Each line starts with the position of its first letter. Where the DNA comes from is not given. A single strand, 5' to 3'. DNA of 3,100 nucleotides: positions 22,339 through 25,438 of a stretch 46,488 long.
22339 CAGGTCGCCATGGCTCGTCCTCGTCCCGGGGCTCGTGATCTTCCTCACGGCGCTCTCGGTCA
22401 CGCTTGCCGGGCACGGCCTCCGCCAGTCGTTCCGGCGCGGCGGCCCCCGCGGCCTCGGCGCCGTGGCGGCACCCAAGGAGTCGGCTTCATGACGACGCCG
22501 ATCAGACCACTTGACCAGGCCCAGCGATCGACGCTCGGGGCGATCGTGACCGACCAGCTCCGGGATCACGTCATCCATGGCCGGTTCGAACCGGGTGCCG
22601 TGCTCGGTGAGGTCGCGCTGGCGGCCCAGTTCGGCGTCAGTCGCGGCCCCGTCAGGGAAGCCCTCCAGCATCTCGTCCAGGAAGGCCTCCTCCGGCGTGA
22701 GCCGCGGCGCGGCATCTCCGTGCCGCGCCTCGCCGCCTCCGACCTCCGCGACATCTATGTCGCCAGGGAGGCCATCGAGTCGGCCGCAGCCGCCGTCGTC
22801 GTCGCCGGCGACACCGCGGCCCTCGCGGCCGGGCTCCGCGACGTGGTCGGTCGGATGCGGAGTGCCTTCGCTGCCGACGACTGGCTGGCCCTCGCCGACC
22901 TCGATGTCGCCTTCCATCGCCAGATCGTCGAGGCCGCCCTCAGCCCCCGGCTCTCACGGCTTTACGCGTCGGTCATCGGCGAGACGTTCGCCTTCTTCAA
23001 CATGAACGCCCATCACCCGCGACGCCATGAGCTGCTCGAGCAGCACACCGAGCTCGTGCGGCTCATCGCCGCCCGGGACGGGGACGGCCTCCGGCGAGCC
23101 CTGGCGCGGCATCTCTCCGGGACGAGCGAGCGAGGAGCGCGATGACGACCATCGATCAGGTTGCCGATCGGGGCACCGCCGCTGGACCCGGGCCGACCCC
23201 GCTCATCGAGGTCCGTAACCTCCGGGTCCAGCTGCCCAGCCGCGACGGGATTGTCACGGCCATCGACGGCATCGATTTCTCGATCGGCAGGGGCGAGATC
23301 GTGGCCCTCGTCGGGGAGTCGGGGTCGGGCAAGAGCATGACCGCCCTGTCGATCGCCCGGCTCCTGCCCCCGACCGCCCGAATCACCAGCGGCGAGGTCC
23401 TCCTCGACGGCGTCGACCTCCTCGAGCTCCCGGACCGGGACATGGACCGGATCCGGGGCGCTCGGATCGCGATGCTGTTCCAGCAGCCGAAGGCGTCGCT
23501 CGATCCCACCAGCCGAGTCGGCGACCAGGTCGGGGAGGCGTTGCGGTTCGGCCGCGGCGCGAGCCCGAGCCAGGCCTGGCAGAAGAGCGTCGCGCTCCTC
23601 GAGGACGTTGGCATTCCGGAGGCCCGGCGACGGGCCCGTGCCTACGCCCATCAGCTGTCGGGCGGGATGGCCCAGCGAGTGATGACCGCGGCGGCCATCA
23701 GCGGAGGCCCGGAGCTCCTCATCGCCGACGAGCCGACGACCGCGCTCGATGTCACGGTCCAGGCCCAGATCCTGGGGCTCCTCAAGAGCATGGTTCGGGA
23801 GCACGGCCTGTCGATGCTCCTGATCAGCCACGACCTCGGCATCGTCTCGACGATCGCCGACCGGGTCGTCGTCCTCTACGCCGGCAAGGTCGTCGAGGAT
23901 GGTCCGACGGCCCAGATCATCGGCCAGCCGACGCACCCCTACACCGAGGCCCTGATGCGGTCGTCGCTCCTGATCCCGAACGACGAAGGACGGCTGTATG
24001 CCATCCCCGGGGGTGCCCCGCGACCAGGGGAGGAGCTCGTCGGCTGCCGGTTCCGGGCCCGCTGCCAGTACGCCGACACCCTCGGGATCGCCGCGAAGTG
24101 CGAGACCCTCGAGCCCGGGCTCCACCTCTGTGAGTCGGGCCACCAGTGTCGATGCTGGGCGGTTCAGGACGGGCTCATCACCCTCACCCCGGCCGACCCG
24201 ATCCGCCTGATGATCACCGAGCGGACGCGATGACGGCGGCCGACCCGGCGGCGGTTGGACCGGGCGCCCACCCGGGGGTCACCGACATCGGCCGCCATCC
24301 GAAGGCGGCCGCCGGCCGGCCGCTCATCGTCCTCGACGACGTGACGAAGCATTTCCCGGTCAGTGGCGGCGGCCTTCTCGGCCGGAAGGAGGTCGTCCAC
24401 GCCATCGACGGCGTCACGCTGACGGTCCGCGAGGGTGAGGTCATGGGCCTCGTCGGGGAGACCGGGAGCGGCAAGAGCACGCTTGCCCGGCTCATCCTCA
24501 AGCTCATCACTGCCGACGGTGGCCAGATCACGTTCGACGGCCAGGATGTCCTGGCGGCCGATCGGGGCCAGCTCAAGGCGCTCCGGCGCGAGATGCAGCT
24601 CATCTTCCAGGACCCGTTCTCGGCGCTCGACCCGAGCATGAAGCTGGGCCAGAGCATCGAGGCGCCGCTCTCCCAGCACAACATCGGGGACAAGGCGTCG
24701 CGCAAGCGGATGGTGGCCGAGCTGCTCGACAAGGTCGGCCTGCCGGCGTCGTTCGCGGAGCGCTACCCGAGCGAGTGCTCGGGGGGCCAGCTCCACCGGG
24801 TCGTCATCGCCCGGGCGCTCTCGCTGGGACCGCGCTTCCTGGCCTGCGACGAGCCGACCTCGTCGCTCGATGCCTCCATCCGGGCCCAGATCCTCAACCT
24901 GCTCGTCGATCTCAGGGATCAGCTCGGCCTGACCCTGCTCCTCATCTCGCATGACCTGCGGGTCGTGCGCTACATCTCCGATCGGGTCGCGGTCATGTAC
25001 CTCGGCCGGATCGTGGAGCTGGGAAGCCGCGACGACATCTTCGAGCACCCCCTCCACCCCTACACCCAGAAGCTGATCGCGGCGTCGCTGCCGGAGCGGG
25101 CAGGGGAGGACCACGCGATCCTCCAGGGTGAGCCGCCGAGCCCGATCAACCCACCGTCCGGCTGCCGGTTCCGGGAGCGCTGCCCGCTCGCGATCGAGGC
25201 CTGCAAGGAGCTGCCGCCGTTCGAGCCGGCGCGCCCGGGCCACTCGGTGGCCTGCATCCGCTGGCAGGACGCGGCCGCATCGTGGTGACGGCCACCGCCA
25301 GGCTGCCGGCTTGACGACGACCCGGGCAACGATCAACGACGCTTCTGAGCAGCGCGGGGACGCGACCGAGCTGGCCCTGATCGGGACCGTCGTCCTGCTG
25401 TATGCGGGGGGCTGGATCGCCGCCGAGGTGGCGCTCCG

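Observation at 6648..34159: One 10-12-bp element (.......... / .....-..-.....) marks about nine sites, nearly all at promoters, across 28 kb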

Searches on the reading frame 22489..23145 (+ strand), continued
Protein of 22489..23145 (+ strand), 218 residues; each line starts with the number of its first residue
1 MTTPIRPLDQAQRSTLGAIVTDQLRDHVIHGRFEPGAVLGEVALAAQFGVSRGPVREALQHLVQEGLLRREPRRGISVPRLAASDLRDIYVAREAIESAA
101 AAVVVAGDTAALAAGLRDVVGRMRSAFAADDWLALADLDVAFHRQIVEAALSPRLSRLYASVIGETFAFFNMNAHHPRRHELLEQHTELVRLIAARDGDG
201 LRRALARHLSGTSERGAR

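Call 32: find_encoding_contigs(protein=P0054, flank=10000, max_places=1)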
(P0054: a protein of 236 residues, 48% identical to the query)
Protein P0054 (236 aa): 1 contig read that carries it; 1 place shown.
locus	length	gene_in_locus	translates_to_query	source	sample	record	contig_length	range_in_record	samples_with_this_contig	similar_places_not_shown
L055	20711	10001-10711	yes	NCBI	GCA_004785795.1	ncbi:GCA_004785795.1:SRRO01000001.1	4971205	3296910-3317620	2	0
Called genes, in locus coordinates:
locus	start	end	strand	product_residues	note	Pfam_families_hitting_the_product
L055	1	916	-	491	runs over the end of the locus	PF00171:Aldedh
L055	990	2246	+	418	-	PF00202:Aminotran_3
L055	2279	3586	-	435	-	PF01554:MatE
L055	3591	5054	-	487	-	PF00171:Aldedh, PF05893:LuxC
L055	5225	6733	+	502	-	PF00496:SBP_bac_5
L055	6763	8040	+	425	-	PF00890:FAD_binding_2 (weak), PF01266:DAO, PF01494:FAD_binding_3 (weak), PF01946:Thi4 (weak), PF07992:Pyr_redox_2 (weak), PF12831:FAD_oxidored (weak), PF13738:Pyr_redox_3 (faint), PF13450:NAD_binding_8 (weak), +1 more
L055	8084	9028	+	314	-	PF19300:BPD_transp_1_N, PF00528:BPD_transp_1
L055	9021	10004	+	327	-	PF12911:OppC_N (weak), PF00528:BPD_transp_1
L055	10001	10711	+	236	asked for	PF00392:GntR, PF07729:FCD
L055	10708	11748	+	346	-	PF00005:ABC_tran, PF13304:AAA_21 (weak), PF08352:oligo_HPY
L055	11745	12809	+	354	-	PF00005:ABC_tran, PF13401:AAA_22 (faint), PF08352:oligo_HPY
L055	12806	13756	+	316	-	PF01545:Cation_efflux, PF16916:ZT_dimer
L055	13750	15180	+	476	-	PF00206:Lyase_1, PF10415:FumaraseC_C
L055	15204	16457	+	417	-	PF01134:GIDA (faint), PF07992:Pyr_redox_2, PF13738:Pyr_redox_3 (faint), PF00070:Pyr_redox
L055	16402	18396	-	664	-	PF00122:E1-E2_ATPase, PF00702:Hydrolase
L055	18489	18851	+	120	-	PF12840:HTH_20, PF01022:HTH_5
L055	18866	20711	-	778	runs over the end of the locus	PF00403:HMA, PF00122:E1-E2_ATPase, PF00702:Hydrolase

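Call 33: find_encoding_contigs(protein=P0096, flank=10000, max_places=1)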
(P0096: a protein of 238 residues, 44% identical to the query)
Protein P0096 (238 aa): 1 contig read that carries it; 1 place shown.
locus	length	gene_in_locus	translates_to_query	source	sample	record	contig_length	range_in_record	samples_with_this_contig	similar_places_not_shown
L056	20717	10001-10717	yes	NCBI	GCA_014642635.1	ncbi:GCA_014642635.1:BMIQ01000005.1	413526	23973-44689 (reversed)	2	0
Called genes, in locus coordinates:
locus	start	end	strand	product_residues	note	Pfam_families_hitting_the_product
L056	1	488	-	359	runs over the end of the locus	PF00180:Iso_dh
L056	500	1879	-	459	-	PF00202:Aminotran_3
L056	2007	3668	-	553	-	PF00005:ABC_tran, PF02463:SMC_N (faint), PF13191:AAA_16 (faint), PF13555:AAA_29 (faint), PF20703:nSTAND1 (faint), PF13304:AAA_21 (weak), PF00005:ABC_tran, PF08352:oligo_HPY (weak), +1 more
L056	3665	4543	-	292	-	PF00528:BPD_transp_1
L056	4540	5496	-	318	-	PF19300:BPD_transp_1_N, PF00528:BPD_transp_1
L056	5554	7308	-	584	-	PF00496:SBP_bac_5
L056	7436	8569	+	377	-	PF01546:Peptidase_M20, PF07687:M20_dimer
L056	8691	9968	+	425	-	PF00890:FAD_binding_2 (weak), PF01266:DAO, PF03486:HI0933_like (faint), PF07992:Pyr_redox_2 (weak), PF12831:FAD_oxidored, PF13450:NAD_binding_8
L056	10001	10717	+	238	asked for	PF00392:GntR, PF07729:FCD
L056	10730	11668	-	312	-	PF02826:2-Hacid_dh_C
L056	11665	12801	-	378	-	PF01266:DAO, PF07992:Pyr_redox_2 (faint), PF13450:NAD_binding_8 (weak), PF13738:Pyr_redox_3 (faint)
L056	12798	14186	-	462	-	PF07992:Pyr_redox_2, PF13450:NAD_binding_8, PF04324:Fer2_BFD, PF17806:SO_alpha_A3 (weak)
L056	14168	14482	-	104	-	PF13510:Fer2_4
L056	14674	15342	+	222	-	PF00702:Hydrolase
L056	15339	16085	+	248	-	PF05899:Cupin_3, PF07883:Cupin_2 (faint), PF05899:Cupin_3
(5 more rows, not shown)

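Call 34: find_encoding_contigs(protein=P0043, flank=10000, max_places=1)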
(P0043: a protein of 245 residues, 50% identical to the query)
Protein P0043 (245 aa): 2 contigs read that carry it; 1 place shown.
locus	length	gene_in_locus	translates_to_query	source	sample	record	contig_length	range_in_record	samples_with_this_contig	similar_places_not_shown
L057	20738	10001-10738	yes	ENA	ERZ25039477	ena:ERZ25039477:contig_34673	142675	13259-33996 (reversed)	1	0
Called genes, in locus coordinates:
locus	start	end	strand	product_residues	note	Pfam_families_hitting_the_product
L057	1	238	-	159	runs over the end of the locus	PF12680:SnoaL_2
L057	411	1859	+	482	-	PF00171:Aldedh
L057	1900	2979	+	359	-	PF00180:Iso_dh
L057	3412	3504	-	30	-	-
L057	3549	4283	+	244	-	PF00208:ELFV_dehydrog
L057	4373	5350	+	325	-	PF00291:PALP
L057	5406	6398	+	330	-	PF02423:OCD_Mu_crystall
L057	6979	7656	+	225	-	PF00702:Hydrolase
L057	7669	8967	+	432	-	PF00890:FAD_binding_2 (weak), PF01266:DAO, PF12831:FAD_oxidored, PF13450:NAD_binding_8 (weak), PF13738:Pyr_redox_3 (faint)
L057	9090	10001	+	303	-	PF00296:Bac_luciferase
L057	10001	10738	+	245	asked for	PF00392:GntR, PF07729:FCD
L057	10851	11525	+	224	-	PF00392:GntR, PF07729:FCD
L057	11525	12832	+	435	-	PF00202:Aminotran_3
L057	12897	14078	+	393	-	PF01547:SBP_bac_1, PF13531:SBP_bac_11 (weak), PF13416:SBP_bac_8, PF13343:SBP_bac_6 (weak)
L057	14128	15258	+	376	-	PF00005:ABC_tran, PF08402:TOBE_2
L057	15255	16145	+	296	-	PF00528:BPD_transp_1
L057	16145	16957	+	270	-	PF00528:BPD_transp_1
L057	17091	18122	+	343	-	PF01118:Semialdhyde_dh, PF02774:Semialdhyde_dhC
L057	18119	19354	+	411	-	PF00696:AA_kinase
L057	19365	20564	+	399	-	PF00155:Aminotran_1_2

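Call 50: search_protein_families(library=ncbifam, proteins=[window:22489-23145:+, P0054, P0096, P0043, L011:3683-4324:+], max_evalue=0.001)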
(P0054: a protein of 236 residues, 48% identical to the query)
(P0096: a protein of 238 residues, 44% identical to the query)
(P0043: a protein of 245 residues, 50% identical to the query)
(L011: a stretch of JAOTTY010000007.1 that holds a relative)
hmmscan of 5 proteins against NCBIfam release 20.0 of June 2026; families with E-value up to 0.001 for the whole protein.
window:22489-23145:+ (218 aa): 18 families
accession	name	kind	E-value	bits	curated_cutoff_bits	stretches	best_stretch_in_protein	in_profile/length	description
TIGR03338.1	phnR_burk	equivalog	1.5e-35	122.8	271.5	1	9-215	5-212/212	phosphonate utilization associated transcriptional regulator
NF003011.0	PRK03837.1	subfamily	1.9e-16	60.4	260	2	85-213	103-230/241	transcriptional regulator NanR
NF008504.0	PRK11414.1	equivalog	1.2e-13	51.3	225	1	12-207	8-206/221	GntR family transcriptional regulator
NF007741.0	PRK10421.1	equivalog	3.1e-12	46.4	311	2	19-70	11-63/262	transcriptional regulator LldR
NF008576.0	PRK11534.1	equivalog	3.7e-11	43.1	218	1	22-205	14-206/225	DNA-binding transcriptional regulator CsiR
TIGR02325.1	C_P_lyase_phnF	equivalog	4.6e-10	39.4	156.8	1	20-78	13-72/238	phosphonate metabolism transcriptional regulator PhnF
TIGR02018.2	his_ut_repres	equivalog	1.6e-09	37.5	220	1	20-98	4-84/226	histidine utilization transcriptional repressor HutC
NF007001.0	PRK09464.1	equivalog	1.7e-08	34.4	330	1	12-75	7-71/254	pyruvate dehydrogenase complex transcriptional repressor PdhR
NF052282.1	PLP_TF_PdxR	equivalog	2.8e-08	33.2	320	1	20-84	6-71/448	MocR-like pyridoxine biosynthesis transcription factor PdxR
NF007442.0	PRK09990.1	equivalog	2.1e-06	27.3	301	0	93-212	104-231/256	transcriptional regulator GlcC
NF007292.0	PRK09764.1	equivalog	2.6e-06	26.8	281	1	20-68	10-59/240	GntR family transcriptional regulator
TIGR02404.1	trehalos_R_Bsub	equivalog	2.1e-05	24.3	211.95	1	21-77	6-63/233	trehalose operon repressor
TIGR03337.1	phnR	equivalog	6.4e-05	22.7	296.75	1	20-78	6-65/231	phosphonate utilization transcriptional regulator PhnR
NF008491.0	PRK11402.1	subfamily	6.9e-05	22.5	269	1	9-76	5-73/243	GntR family transcriptional regulator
NF012025.0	PRK15481.1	equivalog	8.1e-05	21.5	573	1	20-78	11-70/432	MocR-like B6 salvage transcription factor PtsJ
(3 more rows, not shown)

P0054 (236 aa): 25 families
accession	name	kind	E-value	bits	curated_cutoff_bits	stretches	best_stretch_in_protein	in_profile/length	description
TIGR03338.1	phnR_burk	equivalog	4.5e-37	127.7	271.5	1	12-214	7-209/212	phosphonate utilization associated transcriptional regulator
NF007741.0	PRK10421.1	equivalog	7.3e-18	64.9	311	2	18-82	9-74/262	transcriptional regulator LldR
NF003011.0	PRK03837.1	subfamily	1.6e-17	63.9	260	2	10-69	7-67/241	transcriptional regulator NanR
NF008504.0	PRK11414.1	equivalog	2.5e-17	63.4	225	1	19-219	14-216/221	GntR family transcriptional regulator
NF008576.0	PRK11534.1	equivalog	9.4e-16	58.2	218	1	22-213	13-212/225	DNA-binding transcriptional regulator CsiR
NF007001.0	PRK09464.1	equivalog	3.5e-14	53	330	1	12-211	6-225/254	pyruvate dehydrogenase complex transcriptional repressor PdhR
TIGR02325.1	C_P_lyase_phnF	equivalog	2.6e-11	43.5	156.8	1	21-79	13-72/238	phosphonate metabolism transcriptional regulator PhnF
NF052282.1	PLP_TF_PdxR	equivalog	4.9e-10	39.1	320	1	22-90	7-76/448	MocR-like pyridoxine biosynthesis transcription factor PdxR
TIGR02018.2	his_ut_repres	equivalog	1.1e-08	34.8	220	1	21-79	4-63/226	histidine utilization transcriptional repressor HutC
NF007442.0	PRK09990.1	equivalog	3.8e-08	33.1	301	1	14-157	8-169/256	transcriptional regulator GlcC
NF008273.0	PRK11050.1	equivalog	6.4e-07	29.1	153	1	34-79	49-94/156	manganese-binding transcriptional regulator MntR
NF008491.0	PRK11402.1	subfamily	1.2e-06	28.2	269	1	21-79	16-75/243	GntR family transcriptional regulator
NF041547.1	GntR_LSA1692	equivalog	1.3e-06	28.2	275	1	21-79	6-65/233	GntR family transcriptional regulator, LSA1692 subfamily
NF007292.0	PRK09764.1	equivalog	1.9e-06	27.3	281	1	21-79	10-69/240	GntR family transcriptional regulator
TIGR02404.1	trehalos_R_Bsub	equivalog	2.1e-06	27.6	211.95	1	22-79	6-64/233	trehalose operon repressor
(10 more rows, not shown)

P0096 (238 aa): 22 families
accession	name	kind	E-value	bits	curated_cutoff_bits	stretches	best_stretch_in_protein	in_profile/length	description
TIGR03338.1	phnR_burk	equivalog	6.6e-34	117.4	271.5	1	19-216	10-206/212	phosphonate utilization associated transcriptional regulator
TIGR02325.1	C_P_lyase_phnF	equivalog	6.5e-12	45.5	156.8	1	20-84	8-73/238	phosphonate metabolism transcriptional regulator PhnF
NF003011.0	PRK03837.1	subfamily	1.5e-11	44.4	260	1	12-74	5-68/241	transcriptional regulator NanR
NF008504.0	PRK11414.1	equivalog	8.6e-11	42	225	1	20-144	11-134/221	GntR family transcriptional regulator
NF052282.1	PLP_TF_PdxR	equivalog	8.9e-10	38.2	320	1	21-87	2-69/448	MocR-like pyridoxine biosynthesis transcription factor PdxR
NF008576.0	PRK11534.1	equivalog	1.8e-09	37.6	218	1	26-224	13-218/225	DNA-binding transcriptional regulator CsiR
NF007001.0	PRK09464.1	equivalog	1.9e-09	37.5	330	1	13-85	3-76/254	pyruvate dehydrogenase complex transcriptional repressor PdhR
TIGR02018.2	his_ut_repres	equivalog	3.4e-09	36.4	220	1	24-98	3-79/226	histidine utilization transcriptional repressor HutC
NF007741.0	PRK10421.1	equivalog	9.2e-09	35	311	1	18-84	5-72/262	transcriptional regulator LldR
NF052290.2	MocR_like_YczR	exception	2.4e-06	26.5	487.4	1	22-76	21-76/458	MocR-like transcription factor YczR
TIGR02404.1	trehalos_R_Bsub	equivalog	2.5e-06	27.3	211.95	1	24-84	4-65/233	trehalose operon repressor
NF041547.1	GntR_LSA1692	equivalog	3.1e-06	27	275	1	23-83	4-65/233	GntR family transcriptional regulator, LSA1692 subfamily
NF007292.0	PRK09764.1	equivalog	3.2e-06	26.5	281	1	21-109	6-93/240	GntR family transcriptional regulator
TIGR02812.1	fadR_gamma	equivalog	9.8e-06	25.4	249.2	1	29-74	15-61/235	fatty acid metabolism transcriptional regulator FadR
NF008491.0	PRK11402.1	subfamily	2.7e-05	23.8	269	1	18-83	9-75/243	GntR family transcriptional regulator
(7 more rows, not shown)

P0043 (245 aa): 19 families
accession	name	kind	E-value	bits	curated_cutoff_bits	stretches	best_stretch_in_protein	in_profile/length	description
TIGR03338.1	phnR_burk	equivalog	3.4e-33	115.1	271.5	1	14-221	3-209/212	phosphonate utilization associated transcriptional regulator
NF003011.0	PRK03837.1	subfamily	1.4e-13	51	260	2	15-76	6-68/241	transcriptional regulator NanR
NF008576.0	PRK11534.1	equivalog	1.4e-13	51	218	1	29-218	14-210/225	DNA-binding transcriptional regulator CsiR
NF008504.0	PRK11414.1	equivalog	3.1e-10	40.2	225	1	18-171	7-158/221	GntR family transcriptional regulator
TIGR02325.1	C_P_lyase_phnF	equivalog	3.5e-10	39.8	156.8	1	17-85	3-72/238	phosphonate metabolism transcriptional regulator PhnF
NF007001.0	PRK09464.1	equivalog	8.5e-10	38.7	330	1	17-85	5-74/254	pyruvate dehydrogenase complex transcriptional repressor PdhR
NF052282.1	PLP_TF_PdxR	equivalog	2.8e-08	33.3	320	1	25-90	4-70/448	MocR-like pyridoxine biosynthesis transcription factor PdxR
NF007741.0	PRK10421.1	equivalog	1.7e-07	30.9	311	1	23-85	8-71/262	transcriptional regulator LldR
TIGR02018.2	his_ut_repres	equivalog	2.2e-07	30.5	220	1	27-86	4-64/226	histidine utilization transcriptional repressor HutC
NF007588.0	PRK10225.1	equivalog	1e-05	24.9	442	1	26-96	13-82/257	Uxu operon transcriptional regulator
NF008273.0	PRK11050.1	equivalog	1.3e-05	24.9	153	1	47-90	56-99/156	manganese-binding transcriptional regulator MntR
TIGR03337.1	phnR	equivalog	1.4e-05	24.9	296.75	1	27-85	6-65/231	phosphonate utilization transcriptional regulator PhnR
NF007442.0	PRK09990.1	equivalog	2.5e-05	23.8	301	1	20-86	8-75/256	transcriptional regulator GlcC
NF007292.0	PRK09764.1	equivalog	2.6e-05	23.5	281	1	26-77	9-61/240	GntR family transcriptional regulator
NF053730.1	TransRegRv1152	equivalog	3.6e-05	23.7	170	1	28-118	22-113/120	Rv1152 family transcriptional regulator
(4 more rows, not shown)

L011:3683-4324:+ (214 aa): 12 families
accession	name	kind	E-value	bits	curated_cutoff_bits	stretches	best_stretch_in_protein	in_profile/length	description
TIGR03338.1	phnR_burk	equivalog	1.4e-30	106.5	271.5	1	7-211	7-208/212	phosphonate utilization associated transcriptional regulator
NF003011.0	PRK03837.1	subfamily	8.6e-18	64.8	260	1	72-211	94-228/241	transcriptional regulator NanR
NF008576.0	PRK11534.1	equivalog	3.9e-16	59.4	218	1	12-209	8-210/225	DNA-binding transcriptional regulator CsiR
NF007741.0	PRK10421.1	equivalog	2e-14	53.6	311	1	80-210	96-227/262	transcriptional regulator LldR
NF007001.0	PRK09464.1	equivalog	7.5e-11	42.1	330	1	20-210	19-226/254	pyruvate dehydrogenase complex transcriptional repressor PdhR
NF008504.0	PRK11414.1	equivalog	6.7e-10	39.1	225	1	11-125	11-125/221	GntR family transcriptional regulator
TIGR02018.2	his_ut_repres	equivalog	2.3e-07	30.4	220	1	18-115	6-105/226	histidine utilization transcriptional repressor HutC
NF007442.0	PRK09990.1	equivalog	1.2e-06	28.2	301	1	11-210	10-229/256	transcriptional regulator GlcC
NF008571.0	PRK11523.1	equivalog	0.00024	20.6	396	0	85-210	97-219/258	transcriptional regulator ExuR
TIGR02404.1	trehalos_R_Bsub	equivalog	0.00029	20.5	211.95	1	17-77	6-67/233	trehalose operon repressor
NF041547.1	GntR_LSA1692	equivalog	0.00034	20.3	275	1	18-78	8-68/233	GntR family transcriptional regulator, LSA1692 subfamily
TIGR02325.1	C_P_lyase_phnF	equivalog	0.00082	19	156.8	0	11-62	8-60/238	phosphonate metabolism transcriptional regulator PhnF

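Call 71: search_protein_families(library=pfam, proteins=[L011:504-1781:+, L011:2028-3338:-, L011:3668-4360:+, L011:4353-5240:+, L011:5237-6385:+, L011:6389-7843:+, L011:7861-9612:-], max_evalue=0.001)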
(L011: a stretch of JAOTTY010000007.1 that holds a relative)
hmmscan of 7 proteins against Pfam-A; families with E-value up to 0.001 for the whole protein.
L011:504-1781:+ (425 aa): 0 families

L011:2028-3338:- (436 aa): 1 family
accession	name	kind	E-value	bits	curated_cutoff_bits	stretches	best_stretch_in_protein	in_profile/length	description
PF00285.26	Citrate_synt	-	9.3e-137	456.3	27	1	50-419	1-357/357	Citrate synthase, C-terminal domain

L011:3668-4360:+ (230 aa): 2 families
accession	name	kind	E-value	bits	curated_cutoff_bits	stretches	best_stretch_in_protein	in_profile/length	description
PF07729.17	FCD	-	1.5e-27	96.9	24.3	1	89-215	1-124/125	FCD domain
PF00392.27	GntR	-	7.3e-15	54.8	27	1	18-79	2-64/64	Bacterial regulatory proteins, gntR family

L011:4353-5240:+ (295 aa): 2 families
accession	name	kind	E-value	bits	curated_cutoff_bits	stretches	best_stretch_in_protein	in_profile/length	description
PF13714.12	PEP_mutase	-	2.4e-42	145.6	31.5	1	17-254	7-239/240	Phosphoenolpyruvate phosphomutase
PF00463.27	ICL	-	1.6e-10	40.5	26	1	81-173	150-245/526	Isocitrate lyase family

L011:5237-6385:+ (382 aa): 1 family
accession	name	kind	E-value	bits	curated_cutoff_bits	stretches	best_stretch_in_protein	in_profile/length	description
PF00285.26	Citrate_synt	-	1.4e-124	416.2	27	1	15-364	2-357/357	Citrate synthase, C-terminal domain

L011:6389-7843:+ (484 aa): 2 families
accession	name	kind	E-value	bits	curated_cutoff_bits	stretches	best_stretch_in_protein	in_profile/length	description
PF03972.19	MmgE_PrpD_N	-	5.5e-88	294.7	32.1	1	19-273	1-243/244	MmgE/PrpD N-terminal domain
PF19305.4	MmgE_PrpD_C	-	1.6e-57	194.5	32.1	1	291-463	1-169/173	MmgE/PrpD C-terminal domain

L011:7861-9612:- (583 aa): 4 families
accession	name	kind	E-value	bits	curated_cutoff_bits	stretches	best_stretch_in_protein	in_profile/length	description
PF00072.30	Response_reg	-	3.1e-29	101.8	30.2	1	454-566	1-110/111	Response regulator receiver domain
PF02518.31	HATPase_c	-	2.8e-22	79.7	26.4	1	189-298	1-109/111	Histidine kinase-, DNA gyrase B-, and HSP90-like ATPase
PF00512.31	HisKA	-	1.3e-18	67.2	26.9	1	77-140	1-64/66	His Kinase A (phospho-acceptor) domain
PF13581.12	HATPase_c_2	-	0.0002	21.8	27.4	1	193-266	31-104/127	Histidine kinase-like ATPase domain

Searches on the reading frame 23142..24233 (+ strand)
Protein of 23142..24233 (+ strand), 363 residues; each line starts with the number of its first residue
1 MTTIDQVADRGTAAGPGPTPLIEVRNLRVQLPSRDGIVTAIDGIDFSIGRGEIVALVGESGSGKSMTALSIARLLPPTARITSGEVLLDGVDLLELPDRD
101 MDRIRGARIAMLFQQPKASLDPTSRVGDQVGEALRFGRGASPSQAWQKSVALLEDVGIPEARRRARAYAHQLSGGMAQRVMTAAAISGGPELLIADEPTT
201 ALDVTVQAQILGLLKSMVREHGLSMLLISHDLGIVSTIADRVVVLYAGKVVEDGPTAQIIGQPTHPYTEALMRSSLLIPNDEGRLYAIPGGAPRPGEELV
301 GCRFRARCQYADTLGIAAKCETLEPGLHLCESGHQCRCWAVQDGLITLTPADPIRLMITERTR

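Call 7: search_protein_families(library=pfam, proteins=[window:23142-24233:+])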
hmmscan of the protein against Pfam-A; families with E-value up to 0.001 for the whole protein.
window:23142-24233:+ (363 aa): 3 families
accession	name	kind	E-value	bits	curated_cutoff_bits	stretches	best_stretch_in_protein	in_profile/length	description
PF00005.33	ABC_tran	-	7e-28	98.4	25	1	42-200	2-137/137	ABC transporter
PF08352.17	oligo_HPY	-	2.4e-14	53.9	27.1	1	251-311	1-61/65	Oligopeptide/dipeptide transporter, C-terminal region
PF13401.12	AAA_22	-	0.00011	23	27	0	52-228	6-121/130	AAA domain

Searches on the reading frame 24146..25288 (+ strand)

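Call 7: search_protein_families(library=pfam, proteins=[window:24146-25288:+])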
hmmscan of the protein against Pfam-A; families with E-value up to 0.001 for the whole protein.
window:24146-25288:+ (380 aa): 5 families
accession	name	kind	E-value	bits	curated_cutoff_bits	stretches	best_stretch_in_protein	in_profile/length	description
PF00005.33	ABC_tran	-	6.3e-30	105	25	1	88-239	2-137/137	ABC transporter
PF08352.17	oligo_HPY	-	1.9e-18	67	27.1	1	290-353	1-65/65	Oligopeptide/dipeptide transporter, C-terminal region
PF13401.12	AAA_22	-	4.8e-06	27.4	27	1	99-267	7-121/130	AAA domain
PF13191.12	AAA_16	-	0.00014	22.9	32.6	1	77-135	2-62/167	AAA ATPase domain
PF13304.12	AAA_21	-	0.00035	21.2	27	0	228-274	259-303/304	AAA domain, putative AbiEii toxin, Type IV TA system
